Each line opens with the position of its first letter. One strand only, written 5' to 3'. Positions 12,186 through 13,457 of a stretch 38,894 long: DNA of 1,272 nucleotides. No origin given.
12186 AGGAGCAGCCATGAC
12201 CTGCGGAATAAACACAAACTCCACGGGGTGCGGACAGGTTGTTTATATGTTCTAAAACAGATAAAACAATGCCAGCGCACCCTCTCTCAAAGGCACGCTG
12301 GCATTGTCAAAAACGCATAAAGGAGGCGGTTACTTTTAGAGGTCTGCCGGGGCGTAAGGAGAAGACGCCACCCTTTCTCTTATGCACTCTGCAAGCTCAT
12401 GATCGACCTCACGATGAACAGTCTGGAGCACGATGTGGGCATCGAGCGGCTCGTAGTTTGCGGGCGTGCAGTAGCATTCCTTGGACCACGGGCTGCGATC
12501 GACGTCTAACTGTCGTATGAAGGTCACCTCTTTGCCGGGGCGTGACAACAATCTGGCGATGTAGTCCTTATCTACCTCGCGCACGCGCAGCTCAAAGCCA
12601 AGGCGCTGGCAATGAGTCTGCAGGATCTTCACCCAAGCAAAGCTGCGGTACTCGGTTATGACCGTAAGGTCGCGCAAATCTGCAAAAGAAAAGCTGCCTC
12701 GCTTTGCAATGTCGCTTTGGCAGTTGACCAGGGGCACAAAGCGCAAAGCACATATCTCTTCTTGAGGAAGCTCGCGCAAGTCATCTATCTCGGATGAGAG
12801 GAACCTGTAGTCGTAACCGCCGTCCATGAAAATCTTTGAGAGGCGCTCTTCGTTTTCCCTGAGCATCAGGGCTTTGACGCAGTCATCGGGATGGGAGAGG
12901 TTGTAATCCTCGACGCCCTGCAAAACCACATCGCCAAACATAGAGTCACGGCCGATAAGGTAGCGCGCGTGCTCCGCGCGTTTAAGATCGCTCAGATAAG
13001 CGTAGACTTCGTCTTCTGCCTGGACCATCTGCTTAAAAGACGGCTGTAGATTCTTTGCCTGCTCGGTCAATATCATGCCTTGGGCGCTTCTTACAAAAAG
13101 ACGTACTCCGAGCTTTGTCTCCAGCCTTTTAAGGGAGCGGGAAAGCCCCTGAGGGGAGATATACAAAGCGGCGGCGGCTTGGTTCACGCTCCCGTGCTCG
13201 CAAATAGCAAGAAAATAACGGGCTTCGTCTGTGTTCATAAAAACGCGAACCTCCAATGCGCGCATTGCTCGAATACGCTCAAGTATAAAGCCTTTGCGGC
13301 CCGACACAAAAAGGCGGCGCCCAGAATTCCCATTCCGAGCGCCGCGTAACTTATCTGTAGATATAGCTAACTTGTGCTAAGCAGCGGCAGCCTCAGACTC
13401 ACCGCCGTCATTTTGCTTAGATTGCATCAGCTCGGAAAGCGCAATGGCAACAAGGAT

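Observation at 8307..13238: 2-hydroxyacyl-CoA-dehydratase-like pair plus family III CoA-transferase, but no activase anywhere in 39 kb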

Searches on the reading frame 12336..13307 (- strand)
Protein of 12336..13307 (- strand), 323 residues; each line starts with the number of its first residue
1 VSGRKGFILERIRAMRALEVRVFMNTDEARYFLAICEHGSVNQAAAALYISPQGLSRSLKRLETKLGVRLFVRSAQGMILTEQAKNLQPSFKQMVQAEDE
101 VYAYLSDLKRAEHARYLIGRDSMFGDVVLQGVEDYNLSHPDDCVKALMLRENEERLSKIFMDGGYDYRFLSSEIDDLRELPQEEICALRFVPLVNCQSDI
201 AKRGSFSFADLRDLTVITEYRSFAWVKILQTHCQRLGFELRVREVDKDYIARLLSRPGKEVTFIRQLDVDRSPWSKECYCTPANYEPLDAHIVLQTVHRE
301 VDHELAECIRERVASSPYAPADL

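Call 3: search_protein_families(library=pfam, proteins=[window:12336-13307:-], max_evalue=0.01)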
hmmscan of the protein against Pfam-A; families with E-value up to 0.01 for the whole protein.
window:12336-13307:- (323 aa): 4 families
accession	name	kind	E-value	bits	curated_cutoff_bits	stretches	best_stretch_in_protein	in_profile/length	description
PF00126.33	HTH_1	-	2.4e-19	69.5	26.6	1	28-84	3-59/60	Bacterial regulatory helix-turn-helix protein, lysR family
PF03466.25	LysR_substrate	-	0.00058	19.7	28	1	151-252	42-143/209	LysR substrate binding domain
PF12802.13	MarR_2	-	0.001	19.7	27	1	28-65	7-47/61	MarR family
PF13556.12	HTH_30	-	0.0019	18.4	27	1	38-70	12-44/59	PucR C-terminal helix-turn-helix domain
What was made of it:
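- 12336..13307 (-): LysR-family regulator directly upstream of the trio on the same strand. It is followed by a 20-bp terminator-like hairpin at 12265-12308. PF00126 HTH_1 at E 2.4e-19, with a weak LysR_substrate match (call 3).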
